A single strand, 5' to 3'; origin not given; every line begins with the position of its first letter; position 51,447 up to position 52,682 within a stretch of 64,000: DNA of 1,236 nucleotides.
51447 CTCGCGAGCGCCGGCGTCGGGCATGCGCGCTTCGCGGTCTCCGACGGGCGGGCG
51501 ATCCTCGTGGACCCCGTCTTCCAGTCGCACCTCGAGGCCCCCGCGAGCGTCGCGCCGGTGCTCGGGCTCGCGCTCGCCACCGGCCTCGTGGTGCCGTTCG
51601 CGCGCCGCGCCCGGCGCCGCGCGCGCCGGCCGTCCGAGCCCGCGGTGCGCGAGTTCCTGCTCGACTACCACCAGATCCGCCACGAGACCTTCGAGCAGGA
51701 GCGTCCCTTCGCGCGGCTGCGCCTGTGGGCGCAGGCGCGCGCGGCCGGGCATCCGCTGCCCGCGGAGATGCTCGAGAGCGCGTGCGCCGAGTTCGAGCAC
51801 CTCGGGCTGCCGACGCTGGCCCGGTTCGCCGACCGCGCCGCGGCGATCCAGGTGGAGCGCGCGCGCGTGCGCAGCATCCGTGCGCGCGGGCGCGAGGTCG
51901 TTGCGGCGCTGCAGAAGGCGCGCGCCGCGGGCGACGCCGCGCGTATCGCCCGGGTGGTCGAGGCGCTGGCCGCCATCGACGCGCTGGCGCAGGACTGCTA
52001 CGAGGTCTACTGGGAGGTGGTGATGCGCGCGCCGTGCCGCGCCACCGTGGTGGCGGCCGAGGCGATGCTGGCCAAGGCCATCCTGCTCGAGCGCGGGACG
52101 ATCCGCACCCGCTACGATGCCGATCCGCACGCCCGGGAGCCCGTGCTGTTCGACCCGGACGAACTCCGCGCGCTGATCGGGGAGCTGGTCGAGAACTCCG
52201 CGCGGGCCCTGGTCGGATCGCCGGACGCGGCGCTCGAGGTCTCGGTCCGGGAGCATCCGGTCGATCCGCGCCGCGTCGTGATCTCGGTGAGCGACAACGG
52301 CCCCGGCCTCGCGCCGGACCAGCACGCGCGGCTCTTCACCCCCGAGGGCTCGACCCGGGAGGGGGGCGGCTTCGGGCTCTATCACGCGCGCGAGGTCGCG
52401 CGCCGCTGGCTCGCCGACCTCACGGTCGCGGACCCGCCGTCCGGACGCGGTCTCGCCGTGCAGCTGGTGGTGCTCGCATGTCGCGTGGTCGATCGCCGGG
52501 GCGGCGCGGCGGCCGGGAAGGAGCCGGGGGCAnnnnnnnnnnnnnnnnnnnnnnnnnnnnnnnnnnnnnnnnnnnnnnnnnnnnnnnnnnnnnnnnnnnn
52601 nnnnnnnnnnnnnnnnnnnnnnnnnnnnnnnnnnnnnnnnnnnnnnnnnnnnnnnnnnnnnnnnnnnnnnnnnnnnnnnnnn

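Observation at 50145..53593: Atypical two-component-like pair: beta-propeller (FG-GAP/VCBS-like) sensor lacking an H-box, paired with an NtrC-like regulator whose AAA+ core is degenerate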

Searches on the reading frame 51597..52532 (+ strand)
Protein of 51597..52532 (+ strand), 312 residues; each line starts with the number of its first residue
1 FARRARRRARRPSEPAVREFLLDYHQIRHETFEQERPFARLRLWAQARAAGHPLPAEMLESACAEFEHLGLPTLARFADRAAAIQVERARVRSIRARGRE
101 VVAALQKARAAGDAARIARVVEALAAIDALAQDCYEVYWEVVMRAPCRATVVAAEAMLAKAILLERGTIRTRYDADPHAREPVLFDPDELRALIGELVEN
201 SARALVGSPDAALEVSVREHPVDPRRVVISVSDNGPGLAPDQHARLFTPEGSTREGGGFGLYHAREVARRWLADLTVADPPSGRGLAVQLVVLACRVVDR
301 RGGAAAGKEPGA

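Call 23: search_solved_structures(query=A3, max_evalue=1, show_alignments=3)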
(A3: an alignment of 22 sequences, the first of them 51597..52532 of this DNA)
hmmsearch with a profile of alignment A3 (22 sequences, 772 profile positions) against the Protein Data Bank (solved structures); distinct sequences matched with E-value up to 1: 140 (the best 60 are shown).
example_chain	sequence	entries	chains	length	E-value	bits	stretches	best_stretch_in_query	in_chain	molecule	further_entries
4gcz_A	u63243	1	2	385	2e-11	45.9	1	623-755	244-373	Blue-light photoreceptor, Sensor protein fixL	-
8prj_A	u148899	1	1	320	3.4e-11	45.2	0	242-269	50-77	v31Bagel8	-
8a7f_A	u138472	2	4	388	5e-11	44.6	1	623-753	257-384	Putative Sensory box protein,Sensor protein FixL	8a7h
8a3u_A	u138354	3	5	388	5e-11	44.6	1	623-753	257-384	Putative Sensory box protein,Sensor protein FixL | Putative Sensory box protein,Putative Sensory box protein,Sensor protein FixL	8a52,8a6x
1r62_A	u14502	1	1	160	3.6e-10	41.8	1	644-747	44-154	Nitrogen regulation protein NR(II)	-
9qq6_A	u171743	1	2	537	4.7e-09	38.1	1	601-738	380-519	histidine kinase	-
3sl2_A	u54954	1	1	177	1.7e-08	36.2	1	642-752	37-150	Sensor histidine kinase yycG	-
9jfj_A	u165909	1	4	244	2.3e-08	35.8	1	624-751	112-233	Sensor histidine kinase ZraS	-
3cgy_A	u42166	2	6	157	5.8e-08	34.5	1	649-749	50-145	Virulence sensor histidine kinase phoQ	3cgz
1id0_A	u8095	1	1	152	1.8e-07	32.8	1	674-740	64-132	PHOQ HISTIDINE KINASE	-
6azr_A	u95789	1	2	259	1.9e-07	32.8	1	603-745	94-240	Sensor histidine kinase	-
6rh7_A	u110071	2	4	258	2.1e-07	32.6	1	603-745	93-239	Sensor histidine kinase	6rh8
3dge_A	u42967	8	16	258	2.3e-07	32.5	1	603-745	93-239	Sensor protein | Histidine kinase | Sensor histidine kinase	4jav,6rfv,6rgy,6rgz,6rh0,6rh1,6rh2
2c2a_A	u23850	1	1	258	2.3e-07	32.5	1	603-745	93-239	SENSOR HISTIDINE KINASE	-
5uht_A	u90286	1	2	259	2.4e-07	32.4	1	603-745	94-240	Sensor histidine kinase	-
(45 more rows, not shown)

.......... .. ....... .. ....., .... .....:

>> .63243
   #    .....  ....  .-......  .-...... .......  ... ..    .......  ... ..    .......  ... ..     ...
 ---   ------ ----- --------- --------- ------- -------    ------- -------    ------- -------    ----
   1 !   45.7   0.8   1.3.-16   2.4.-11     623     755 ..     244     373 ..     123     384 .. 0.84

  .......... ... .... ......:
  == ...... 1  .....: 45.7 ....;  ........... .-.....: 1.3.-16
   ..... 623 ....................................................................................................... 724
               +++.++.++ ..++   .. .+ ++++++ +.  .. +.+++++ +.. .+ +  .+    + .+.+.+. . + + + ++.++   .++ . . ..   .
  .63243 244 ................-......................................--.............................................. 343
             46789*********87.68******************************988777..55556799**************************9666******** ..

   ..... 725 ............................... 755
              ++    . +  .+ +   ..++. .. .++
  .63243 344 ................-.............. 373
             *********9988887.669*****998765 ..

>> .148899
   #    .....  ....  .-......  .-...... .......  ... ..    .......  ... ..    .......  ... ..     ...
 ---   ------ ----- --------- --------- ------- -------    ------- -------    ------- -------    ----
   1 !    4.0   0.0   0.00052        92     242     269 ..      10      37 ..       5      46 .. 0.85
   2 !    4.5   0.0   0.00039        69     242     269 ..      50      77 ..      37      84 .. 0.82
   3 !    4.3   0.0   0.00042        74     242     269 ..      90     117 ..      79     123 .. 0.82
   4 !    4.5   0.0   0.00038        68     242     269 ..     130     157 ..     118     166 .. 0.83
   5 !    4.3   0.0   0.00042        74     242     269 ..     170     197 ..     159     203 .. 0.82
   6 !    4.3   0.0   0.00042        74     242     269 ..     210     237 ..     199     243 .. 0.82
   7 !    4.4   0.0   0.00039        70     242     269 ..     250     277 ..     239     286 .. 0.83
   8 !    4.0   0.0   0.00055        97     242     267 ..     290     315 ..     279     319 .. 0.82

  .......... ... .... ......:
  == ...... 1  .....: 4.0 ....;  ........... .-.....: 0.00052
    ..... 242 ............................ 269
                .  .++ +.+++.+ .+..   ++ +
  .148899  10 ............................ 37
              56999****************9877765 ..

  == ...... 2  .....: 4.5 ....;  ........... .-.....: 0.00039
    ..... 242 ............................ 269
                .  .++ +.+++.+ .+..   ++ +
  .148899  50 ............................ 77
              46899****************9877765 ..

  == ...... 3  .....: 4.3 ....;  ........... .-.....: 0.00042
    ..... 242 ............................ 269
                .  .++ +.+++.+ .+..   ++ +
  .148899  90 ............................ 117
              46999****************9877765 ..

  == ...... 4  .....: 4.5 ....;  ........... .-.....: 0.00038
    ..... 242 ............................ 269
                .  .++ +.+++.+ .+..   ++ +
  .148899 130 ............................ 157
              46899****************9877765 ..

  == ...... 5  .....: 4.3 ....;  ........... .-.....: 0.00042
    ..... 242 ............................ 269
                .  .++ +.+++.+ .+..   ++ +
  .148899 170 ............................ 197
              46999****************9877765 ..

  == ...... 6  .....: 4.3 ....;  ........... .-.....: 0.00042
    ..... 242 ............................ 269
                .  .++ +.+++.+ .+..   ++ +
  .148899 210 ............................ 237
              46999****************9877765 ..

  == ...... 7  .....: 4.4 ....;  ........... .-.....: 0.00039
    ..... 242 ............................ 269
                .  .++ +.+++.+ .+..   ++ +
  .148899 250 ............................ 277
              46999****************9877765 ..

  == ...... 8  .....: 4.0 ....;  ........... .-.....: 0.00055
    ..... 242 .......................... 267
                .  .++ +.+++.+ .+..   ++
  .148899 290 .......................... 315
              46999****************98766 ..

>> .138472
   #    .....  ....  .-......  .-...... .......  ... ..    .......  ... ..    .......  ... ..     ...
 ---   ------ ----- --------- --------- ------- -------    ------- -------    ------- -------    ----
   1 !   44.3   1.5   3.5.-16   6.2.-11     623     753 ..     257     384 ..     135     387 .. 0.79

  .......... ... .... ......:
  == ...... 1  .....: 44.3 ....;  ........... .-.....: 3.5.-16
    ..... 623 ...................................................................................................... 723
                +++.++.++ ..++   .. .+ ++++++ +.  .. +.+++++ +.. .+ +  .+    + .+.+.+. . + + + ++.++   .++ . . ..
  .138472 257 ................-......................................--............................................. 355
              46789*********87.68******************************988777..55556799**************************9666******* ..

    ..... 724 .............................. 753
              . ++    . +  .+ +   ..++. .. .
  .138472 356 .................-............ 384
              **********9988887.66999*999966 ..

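Call 28: predict_structure(alignment_id=A3)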
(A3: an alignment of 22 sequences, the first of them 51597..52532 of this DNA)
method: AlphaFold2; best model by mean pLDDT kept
length: 312 residues; sequences in the alignment: 22
mean_pLDDT: 85.1   pTM: 0.80
mean pLDDT of the five models: 85.1, 83.6, 82.9, 82.6, 80.2
residues with pLDDT >= 90: 173; 70-90: 96; 50-70: 19; < 50: 24
segments of 3 or more residues with pLDDT < 50: 2-4, 6-8, 255-258, 299-312
pLDDT, mean of each block of 10 residues (from residue 1): 49 81 84 67 85 85 89 92 94 96 93 89 92 93 93 97 96 92 94 95 91 96 92 89 83 56 92 92 90 75 33 35
secondary structure, 60 per line:
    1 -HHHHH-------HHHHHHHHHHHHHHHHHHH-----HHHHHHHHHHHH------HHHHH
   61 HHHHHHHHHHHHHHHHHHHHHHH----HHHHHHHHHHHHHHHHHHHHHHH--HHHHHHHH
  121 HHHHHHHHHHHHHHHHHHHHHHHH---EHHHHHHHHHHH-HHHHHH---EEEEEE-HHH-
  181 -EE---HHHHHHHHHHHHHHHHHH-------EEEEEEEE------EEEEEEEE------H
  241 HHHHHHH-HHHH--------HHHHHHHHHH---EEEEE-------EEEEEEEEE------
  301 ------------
elements in order: H2-6 H14-32 H38-49 H56-83 H88-110 H113-144 H149-159 H161-166 E170-175 H187-204 E212-219 E226-233 H240-247 H249-252 H261-270 E274-278 E286-294

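Call 31: fold_search(model_id=the predicted structure, library=pdb)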
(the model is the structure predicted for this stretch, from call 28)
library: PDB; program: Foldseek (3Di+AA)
matches with E <= 10: 662; with E <= 0.001: 213
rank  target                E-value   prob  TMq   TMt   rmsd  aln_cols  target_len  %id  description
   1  4gcz_A                7.1e-10  1.00  0.43  0.37  19.7       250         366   18  Structure of a blue-light photoreceptor (released 2013-06-19)
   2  8a7f_B                2.1e-09  1.00  0.42  0.36  18.5       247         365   18  Crystal structure of a chimeric LOV-Histidine kinase SB2F1-I66R mutant (asymmetrical variant, trigonal form with long  (released 2024-01-10)
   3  8a6x_B                3.4e-09  1.00  0.42  0.36  18.5       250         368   18  Crystal structure of a chimeric LOV-Histidine kinase SB2F1 (asymmetrical variant, trigonal form with long c axis) (released 2024-01-10)
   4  4q20_B                4.1e-09  1.00  0.38  0.52  21.0       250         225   19  Crystal structure of a C-terminal part of tyrosine kinase (DivL) from Caulobacter crescentus CB15 at 2.50 A resolution (released 2014-04-23)
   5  5uht_A                5.4e-09  1.00  0.43  0.55  20.6       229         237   16  Structure of the Thermotoga maritima HK853-BeF3-RR468 complex at pH 5.0 (released 2017-12-27)
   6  6azr_A                7.0e-09  1.00  0.40  0.53  20.3       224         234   16  Crystal structure of the T264A HK853cp-BeF3-RR468 complex (released 2017-12-27)
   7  8a7f_A                7.3e-09  1.00  0.42  0.36  16.3       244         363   19  Crystal structure of a chimeric LOV-Histidine kinase SB2F1-I66R mutant (asymmetrical variant, trigonal form with long  (released 2024-01-10)
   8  2c2a                  7.7e-09  1.00  0.42  0.54  17.0       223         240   16  Structure of the entire cytoplasmic portion of a sensor histidine kinase protein (released 2005-11-21)
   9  9jfj_B                8.1e-09  1.00  0.42  0.57  14.8       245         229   22  Crystal structure of the cytoplasmic domain of ZraS in ADP-bound form (released 2025-03-26)
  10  6rh8_A                9.0e-09  1.00  0.41  0.53  20.4       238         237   16  Revisiting pH-gated conformational switch. Complex HK853 mutant H260A -RR468 mutant D53A pH 5.3 (released 2020-02-19)
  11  6rgy_A                1.1e-08  1.00  0.41  0.54  20.5       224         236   15  Revisiting pH-gated conformational switch. Complex HK853-RR468 pH 7.5 (released 2020-02-19)
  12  4jau                  1.1e-08  1.00  0.40  0.53  16.8       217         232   17  Structural basis of a rationally rewired protein-protein interface (HK853mutant A268V, A271G, T275M, V294T and D297E) (released 2013-09-04)
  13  8a52_A                1.1e-08  1.00  0.42  0.36  19.3       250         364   18  Crystal structure of a chimeric LOV-Histidine kinase SB2F1 (asymmetrical variant, trigonal form with long c-axis) (released 2023-12-27)
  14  8a7h_A                1.2e-08  1.00  0.42  0.36  18.8       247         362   18  Crystal structure of a chimeric LOV-Histidine kinase SB2F1-I66R mutant (light state; asymmetrical variant, trigonal fo (released 2024-01-10)
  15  8a3u                  1.5e-08  1.00  0.42  0.36  16.3       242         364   20  Crystal structure of a chimeric LOV-Histidine kinase SB2F1 (symmetrical variant, trigonal form with short c-axis) (released 2023-12-20)
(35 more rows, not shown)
